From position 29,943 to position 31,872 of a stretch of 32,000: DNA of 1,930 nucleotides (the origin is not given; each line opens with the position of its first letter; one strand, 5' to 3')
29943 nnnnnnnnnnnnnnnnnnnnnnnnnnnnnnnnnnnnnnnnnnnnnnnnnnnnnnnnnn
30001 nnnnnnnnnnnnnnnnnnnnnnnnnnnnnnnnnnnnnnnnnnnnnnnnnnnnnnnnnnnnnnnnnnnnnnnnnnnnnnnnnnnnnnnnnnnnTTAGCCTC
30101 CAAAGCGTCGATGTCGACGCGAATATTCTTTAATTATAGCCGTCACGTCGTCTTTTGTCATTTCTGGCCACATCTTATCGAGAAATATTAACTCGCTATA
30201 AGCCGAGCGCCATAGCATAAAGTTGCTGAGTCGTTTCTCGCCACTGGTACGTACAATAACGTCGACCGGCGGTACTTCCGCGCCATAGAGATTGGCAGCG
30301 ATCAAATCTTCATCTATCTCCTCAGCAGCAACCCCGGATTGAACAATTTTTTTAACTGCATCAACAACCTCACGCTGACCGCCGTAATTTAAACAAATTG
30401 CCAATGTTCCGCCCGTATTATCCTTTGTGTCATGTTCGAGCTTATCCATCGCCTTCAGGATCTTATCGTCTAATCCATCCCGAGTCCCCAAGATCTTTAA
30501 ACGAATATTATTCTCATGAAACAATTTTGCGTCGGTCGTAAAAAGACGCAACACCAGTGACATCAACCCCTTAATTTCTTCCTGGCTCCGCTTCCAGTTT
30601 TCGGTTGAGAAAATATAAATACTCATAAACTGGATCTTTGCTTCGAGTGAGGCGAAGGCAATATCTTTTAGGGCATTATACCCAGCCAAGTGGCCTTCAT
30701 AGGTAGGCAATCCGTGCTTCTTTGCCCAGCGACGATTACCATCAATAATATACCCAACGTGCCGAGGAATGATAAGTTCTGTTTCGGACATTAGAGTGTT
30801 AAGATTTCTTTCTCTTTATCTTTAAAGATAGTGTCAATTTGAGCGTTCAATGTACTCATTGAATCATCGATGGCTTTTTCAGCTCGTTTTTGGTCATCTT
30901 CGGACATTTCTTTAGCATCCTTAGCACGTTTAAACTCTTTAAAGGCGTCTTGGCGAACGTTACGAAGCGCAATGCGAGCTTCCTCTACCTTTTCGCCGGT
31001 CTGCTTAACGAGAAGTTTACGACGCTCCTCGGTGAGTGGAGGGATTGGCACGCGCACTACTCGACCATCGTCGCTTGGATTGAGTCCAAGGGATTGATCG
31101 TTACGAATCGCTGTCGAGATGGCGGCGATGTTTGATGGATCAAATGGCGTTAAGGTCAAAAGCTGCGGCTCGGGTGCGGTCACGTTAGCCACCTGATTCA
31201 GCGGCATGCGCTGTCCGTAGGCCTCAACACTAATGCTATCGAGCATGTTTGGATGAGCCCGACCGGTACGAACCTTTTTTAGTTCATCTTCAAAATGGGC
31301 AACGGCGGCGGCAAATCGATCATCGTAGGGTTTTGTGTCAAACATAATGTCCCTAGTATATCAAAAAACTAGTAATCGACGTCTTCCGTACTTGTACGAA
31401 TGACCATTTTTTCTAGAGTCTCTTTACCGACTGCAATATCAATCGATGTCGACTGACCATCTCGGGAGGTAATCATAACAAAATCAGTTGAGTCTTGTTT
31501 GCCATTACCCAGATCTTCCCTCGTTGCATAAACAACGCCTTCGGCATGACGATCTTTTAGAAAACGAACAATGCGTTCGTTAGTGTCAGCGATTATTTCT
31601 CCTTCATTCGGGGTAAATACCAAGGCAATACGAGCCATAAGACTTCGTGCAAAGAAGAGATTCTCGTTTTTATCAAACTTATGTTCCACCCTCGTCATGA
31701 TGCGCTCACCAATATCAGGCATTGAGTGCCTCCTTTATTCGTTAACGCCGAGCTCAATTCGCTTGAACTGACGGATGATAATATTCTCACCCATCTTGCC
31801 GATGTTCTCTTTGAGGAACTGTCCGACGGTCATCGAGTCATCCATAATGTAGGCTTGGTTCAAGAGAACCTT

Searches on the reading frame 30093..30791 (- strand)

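Call 8: search_protein_families(library=pfam, proteins=[window:30093-30791:-], max_evalue=0.001)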
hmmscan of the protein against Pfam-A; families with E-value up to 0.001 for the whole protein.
window:30093-30791:- (232 aa): 1 family
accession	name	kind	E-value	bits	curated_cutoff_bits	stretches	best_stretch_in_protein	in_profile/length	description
PF01255.24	Prenyltransf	-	3.7e-77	259.2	27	1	15-231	1-219/219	Putative undecaprenyl diphosphate synthase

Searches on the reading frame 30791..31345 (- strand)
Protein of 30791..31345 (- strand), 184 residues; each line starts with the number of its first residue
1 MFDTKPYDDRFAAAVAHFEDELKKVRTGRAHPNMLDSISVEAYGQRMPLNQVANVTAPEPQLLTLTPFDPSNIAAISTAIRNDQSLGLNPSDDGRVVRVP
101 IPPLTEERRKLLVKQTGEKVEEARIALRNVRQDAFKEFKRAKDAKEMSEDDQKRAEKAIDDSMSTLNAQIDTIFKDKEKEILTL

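Call 8: search_protein_families(library=pfam, proteins=[window:30791-31345:-], max_evalue=0.001)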
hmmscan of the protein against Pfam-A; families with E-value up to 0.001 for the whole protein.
window:30791-31345:- (184 aa): 1 family
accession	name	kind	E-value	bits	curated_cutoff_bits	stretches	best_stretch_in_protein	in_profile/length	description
PF01765.24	RRF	-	3.3e-60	203.1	29.7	1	18-182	1-164/164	Ribosome recycling factor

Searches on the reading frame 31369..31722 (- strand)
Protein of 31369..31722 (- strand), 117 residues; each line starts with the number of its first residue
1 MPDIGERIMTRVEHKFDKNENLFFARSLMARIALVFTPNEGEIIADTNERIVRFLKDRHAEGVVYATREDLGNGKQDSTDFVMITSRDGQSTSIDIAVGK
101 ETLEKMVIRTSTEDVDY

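Call 49: find_encoding_contigs(protein=window:31369-31722:-, flank=10000, max_places=1)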
Protein window:31369-31722:- (117 aa): 6 contigs read that carry it; 1 place shown.
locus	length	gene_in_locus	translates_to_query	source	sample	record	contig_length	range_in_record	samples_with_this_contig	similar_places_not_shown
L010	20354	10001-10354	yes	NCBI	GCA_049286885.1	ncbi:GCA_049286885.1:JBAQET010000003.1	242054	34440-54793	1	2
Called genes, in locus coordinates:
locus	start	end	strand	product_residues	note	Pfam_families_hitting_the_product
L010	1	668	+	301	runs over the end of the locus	PF00188:CAP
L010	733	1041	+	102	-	PF00829:Ribosomal_L21p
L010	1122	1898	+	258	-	PF00142:Fer4_NifH (faint), PF01656:CbiA, PF02374:ArsA_ATPase, PF06564:CBP_BcsQ, PF09140:MipZ, PF10609:ParA, PF13614:AAA_31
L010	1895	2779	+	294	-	PF02195:ParB_N, PF17762:HTH_ParB, PF23552:ParB_C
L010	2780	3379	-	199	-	PF10502:Peptidase_S26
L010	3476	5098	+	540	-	PF03816:LytR_cpsA_psr, PF13399:LytR_C (weak)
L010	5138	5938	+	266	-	-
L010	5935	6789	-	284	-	PF17827:PrmC_N, PF05175:MTS, PF06325:PrmA (weak), PF13847:Methyltransf_31 (weak), PF13649:Methyltransf_25 (weak)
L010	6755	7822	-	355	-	PF03462:PCRF, PF00472:RF-1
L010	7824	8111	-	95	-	-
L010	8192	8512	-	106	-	PF01197:Ribosomal_L31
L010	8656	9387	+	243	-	PF00318:Ribosomal_S2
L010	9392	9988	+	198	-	PF00889:EF_TS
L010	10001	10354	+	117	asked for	-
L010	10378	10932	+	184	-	PF01765:RRF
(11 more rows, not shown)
